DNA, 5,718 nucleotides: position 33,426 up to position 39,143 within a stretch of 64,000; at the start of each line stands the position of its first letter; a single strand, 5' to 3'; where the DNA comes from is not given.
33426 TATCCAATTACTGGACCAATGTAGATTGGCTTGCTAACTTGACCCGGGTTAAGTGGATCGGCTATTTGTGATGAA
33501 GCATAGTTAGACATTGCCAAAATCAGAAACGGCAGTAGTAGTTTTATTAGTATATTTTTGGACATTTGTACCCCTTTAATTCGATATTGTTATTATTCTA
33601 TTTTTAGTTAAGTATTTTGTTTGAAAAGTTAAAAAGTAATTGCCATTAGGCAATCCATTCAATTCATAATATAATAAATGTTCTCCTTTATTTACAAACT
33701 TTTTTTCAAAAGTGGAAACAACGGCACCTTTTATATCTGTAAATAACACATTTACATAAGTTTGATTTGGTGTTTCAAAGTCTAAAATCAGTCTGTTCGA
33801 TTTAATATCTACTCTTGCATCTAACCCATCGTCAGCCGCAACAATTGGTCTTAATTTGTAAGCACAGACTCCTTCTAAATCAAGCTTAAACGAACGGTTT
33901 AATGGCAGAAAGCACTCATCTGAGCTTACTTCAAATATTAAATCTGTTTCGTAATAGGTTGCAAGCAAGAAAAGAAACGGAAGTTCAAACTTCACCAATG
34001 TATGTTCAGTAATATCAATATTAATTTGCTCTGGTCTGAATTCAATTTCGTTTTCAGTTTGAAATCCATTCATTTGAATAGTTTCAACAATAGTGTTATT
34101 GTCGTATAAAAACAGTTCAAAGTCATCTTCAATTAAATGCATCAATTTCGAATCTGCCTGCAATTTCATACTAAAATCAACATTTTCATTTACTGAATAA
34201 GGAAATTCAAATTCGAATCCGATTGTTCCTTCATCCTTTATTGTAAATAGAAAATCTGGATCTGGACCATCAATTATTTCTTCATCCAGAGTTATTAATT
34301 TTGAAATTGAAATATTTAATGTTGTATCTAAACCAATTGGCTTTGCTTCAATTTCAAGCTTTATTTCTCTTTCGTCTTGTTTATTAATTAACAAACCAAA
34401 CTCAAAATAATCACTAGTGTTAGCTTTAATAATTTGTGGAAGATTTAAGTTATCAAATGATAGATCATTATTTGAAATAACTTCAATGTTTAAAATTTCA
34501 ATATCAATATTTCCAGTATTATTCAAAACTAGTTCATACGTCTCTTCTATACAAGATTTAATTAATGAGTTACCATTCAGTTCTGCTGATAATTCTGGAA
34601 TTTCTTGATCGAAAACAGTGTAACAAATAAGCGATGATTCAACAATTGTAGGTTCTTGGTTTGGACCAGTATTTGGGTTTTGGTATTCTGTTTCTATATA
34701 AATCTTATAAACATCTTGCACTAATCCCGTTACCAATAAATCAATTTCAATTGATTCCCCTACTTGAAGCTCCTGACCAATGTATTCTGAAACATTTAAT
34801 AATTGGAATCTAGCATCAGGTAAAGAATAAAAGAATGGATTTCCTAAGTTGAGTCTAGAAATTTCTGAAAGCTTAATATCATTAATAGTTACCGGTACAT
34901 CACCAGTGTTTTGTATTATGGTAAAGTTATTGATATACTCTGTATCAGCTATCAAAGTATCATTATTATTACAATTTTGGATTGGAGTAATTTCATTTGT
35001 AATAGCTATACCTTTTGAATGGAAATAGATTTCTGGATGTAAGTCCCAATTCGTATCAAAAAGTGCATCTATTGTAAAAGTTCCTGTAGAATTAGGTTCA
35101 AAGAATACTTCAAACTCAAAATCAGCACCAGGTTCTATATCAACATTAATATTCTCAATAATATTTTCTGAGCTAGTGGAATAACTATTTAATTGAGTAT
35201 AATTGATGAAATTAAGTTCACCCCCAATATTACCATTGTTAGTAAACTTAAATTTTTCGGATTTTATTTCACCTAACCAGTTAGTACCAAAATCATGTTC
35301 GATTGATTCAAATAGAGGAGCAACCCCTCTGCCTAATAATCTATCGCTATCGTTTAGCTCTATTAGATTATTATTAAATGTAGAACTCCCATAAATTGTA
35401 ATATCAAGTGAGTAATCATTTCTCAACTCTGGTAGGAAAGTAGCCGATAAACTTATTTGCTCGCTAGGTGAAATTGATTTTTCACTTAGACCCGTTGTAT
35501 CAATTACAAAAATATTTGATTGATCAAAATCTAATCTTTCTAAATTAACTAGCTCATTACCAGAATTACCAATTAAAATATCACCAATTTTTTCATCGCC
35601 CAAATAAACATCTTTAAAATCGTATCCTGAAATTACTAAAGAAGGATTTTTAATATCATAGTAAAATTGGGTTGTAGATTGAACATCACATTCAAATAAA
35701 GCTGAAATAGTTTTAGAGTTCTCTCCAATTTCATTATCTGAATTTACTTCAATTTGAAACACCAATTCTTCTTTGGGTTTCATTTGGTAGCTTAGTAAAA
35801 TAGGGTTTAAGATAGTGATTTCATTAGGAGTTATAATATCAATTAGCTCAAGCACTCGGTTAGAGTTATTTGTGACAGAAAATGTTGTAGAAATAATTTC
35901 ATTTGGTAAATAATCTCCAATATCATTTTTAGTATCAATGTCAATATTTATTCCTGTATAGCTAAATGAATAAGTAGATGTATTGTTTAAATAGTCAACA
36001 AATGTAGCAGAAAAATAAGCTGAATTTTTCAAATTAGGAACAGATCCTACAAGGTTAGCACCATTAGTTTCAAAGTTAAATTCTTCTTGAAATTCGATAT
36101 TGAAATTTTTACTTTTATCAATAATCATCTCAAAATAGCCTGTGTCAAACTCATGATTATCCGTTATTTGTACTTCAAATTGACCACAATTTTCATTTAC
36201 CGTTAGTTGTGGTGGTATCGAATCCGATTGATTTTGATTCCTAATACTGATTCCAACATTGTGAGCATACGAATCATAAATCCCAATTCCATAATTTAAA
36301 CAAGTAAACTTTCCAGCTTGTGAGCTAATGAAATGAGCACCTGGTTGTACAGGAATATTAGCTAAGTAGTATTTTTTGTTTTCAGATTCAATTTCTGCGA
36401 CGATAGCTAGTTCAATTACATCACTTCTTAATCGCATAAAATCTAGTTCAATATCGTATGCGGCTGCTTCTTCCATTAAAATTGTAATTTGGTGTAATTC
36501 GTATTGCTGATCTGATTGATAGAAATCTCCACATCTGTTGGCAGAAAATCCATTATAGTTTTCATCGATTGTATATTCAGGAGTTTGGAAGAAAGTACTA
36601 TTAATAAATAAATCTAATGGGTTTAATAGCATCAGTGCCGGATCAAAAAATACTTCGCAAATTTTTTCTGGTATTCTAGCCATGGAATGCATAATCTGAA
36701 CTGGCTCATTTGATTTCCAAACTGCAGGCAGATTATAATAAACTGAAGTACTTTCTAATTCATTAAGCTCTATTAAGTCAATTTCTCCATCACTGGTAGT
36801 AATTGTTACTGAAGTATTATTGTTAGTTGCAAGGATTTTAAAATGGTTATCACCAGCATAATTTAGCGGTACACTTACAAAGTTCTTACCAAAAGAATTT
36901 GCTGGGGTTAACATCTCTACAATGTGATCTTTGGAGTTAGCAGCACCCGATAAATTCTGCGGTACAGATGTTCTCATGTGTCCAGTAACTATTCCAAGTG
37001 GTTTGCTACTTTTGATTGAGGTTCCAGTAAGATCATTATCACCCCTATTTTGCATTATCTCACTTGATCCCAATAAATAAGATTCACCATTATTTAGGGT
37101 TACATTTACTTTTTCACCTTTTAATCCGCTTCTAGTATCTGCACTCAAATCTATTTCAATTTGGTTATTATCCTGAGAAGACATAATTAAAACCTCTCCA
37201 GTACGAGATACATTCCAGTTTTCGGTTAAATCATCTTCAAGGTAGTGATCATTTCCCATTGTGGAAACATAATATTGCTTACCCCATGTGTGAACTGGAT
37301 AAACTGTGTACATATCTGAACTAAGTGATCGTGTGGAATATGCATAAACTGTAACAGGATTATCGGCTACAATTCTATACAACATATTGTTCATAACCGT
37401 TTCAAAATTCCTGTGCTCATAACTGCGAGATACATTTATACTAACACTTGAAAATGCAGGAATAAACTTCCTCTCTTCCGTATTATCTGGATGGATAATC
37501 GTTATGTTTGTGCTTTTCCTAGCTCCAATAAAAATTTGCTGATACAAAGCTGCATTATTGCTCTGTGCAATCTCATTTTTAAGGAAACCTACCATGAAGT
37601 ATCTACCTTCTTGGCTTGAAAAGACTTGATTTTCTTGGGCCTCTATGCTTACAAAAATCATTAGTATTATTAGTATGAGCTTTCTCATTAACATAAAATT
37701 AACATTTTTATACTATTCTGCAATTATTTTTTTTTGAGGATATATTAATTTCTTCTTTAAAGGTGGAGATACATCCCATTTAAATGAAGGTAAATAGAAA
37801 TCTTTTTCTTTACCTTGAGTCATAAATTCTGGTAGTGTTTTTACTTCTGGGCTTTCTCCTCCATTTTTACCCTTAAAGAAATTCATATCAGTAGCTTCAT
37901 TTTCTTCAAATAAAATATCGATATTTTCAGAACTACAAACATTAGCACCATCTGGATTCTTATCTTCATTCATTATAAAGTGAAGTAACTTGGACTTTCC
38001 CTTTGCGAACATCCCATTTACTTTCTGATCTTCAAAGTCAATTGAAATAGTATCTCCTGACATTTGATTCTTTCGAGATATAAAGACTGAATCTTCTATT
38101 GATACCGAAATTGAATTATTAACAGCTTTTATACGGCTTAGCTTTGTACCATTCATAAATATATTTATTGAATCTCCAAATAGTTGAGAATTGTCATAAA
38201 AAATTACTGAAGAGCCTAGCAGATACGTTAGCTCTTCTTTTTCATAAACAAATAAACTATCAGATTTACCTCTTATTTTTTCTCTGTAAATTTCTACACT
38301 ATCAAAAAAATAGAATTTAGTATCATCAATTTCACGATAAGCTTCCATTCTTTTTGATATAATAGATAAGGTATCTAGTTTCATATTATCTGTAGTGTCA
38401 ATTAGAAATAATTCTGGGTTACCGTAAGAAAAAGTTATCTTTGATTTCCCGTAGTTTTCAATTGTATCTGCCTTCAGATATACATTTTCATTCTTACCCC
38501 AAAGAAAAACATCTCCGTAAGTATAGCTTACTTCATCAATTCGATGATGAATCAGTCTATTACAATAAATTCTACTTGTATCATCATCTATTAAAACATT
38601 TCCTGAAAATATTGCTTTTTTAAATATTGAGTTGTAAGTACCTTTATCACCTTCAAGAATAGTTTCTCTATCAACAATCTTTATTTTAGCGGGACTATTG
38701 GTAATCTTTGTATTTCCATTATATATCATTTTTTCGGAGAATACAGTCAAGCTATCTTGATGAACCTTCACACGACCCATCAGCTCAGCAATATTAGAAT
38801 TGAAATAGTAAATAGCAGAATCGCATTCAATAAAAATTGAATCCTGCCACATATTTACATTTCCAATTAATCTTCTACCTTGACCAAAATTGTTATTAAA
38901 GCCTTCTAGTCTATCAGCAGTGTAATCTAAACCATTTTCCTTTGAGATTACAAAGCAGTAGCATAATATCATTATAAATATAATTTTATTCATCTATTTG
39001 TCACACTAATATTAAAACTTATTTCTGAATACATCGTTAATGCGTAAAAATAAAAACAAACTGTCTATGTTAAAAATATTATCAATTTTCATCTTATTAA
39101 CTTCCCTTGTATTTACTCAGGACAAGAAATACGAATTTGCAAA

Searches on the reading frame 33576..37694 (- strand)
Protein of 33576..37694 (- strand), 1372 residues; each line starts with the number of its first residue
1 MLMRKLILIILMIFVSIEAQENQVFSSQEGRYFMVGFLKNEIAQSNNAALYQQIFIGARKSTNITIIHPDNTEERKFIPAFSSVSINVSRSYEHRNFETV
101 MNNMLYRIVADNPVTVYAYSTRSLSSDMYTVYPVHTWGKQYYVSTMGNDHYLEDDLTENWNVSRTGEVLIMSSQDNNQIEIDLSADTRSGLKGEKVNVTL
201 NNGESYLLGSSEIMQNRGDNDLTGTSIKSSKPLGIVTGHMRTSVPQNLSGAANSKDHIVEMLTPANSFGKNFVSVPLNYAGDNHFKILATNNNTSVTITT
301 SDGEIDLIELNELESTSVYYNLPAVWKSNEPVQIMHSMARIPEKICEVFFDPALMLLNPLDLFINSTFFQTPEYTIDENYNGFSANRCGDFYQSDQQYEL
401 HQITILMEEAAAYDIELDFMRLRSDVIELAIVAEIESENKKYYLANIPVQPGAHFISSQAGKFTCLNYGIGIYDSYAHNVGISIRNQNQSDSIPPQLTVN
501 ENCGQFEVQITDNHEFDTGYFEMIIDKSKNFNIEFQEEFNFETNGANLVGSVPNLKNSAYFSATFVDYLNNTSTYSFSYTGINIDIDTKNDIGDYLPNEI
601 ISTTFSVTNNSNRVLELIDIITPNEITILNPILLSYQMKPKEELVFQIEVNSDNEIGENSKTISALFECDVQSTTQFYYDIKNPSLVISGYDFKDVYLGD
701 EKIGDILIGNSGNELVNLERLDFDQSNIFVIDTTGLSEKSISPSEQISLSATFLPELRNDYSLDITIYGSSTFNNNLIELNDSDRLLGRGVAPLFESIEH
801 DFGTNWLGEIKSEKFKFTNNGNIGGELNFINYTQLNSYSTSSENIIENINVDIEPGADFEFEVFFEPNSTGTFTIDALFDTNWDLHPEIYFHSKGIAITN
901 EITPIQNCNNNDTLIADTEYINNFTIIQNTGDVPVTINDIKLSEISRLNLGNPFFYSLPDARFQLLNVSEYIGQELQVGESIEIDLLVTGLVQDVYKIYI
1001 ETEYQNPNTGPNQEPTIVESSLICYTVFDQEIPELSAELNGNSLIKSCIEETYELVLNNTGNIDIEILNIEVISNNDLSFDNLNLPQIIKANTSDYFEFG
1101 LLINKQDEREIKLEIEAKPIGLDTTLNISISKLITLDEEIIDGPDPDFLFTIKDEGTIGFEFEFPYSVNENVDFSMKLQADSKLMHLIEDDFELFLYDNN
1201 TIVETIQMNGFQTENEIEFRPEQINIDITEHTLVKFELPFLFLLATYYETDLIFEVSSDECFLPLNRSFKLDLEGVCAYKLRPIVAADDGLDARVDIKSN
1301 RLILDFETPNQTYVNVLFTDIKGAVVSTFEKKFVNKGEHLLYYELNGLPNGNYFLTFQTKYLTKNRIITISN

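Call 45: search_protein_families(library=pfam, proteins=[window:33576-37694:-], max_evalue=0.001)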
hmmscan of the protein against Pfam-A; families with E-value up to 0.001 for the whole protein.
window:33576-37694:- (1372 aa): 3 families
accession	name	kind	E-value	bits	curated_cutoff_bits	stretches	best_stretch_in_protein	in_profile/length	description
PF17517.7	IgGFc_binding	-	1.7e-42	146.2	25.6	1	128-469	2-297/297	IgGFc binding protein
PF22073.2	Cep192_D4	-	4.3e-06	27.3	35.5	0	802-874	13-87/112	Cep192 domain 4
PF22544.2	HYDIN_VesB_CFA65-like_Ig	-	1.4e-05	25.7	25.5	0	795-888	5-92/100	HYDIN/CFA65/VesB-like, Ig-like domain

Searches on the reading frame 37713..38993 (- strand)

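Call 3: search_protein_families(library=pfam, proteins=[window:37713-38993:-], max_evalue=0.1)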
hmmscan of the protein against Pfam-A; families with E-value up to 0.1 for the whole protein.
window:37713-38993:- (426 aa): 3 families
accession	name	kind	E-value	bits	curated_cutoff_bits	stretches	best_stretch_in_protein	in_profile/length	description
PF13100.11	OstA_2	-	4.1e-18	65.9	21.2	1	26-137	9-122/158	OstA-like protein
PF03968.19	LptD_N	-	4.5e-11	43.4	20.4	2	114-281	3-110/113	LptA/(LptD N-terminal domain) LPS transport protein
PF06835.18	LptC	-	0.0026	17.8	21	1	55-133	87-170/175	Lipopolysaccharide-assembly, LptC-related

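Call 4: search_protein_families(library=ncbifam, proteins=[window:37713-38993:-], max_evalue=0.1)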
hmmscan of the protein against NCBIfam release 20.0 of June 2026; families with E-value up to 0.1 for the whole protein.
window:37713-38993:- (426 aa): 2 families
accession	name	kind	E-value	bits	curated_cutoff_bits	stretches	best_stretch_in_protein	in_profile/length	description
TIGR03002.1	outer_YhbN_LptA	equivalog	7.4e-09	35.6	71.7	0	112-154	11-53/142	lipopolysaccharide transport periplasmic protein LptA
TIGR04409.1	LptC_YrbK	equivalog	1.5e-06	27.8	38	1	53-133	91-176/180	LPS export ABC transporter periplasmic protein LptC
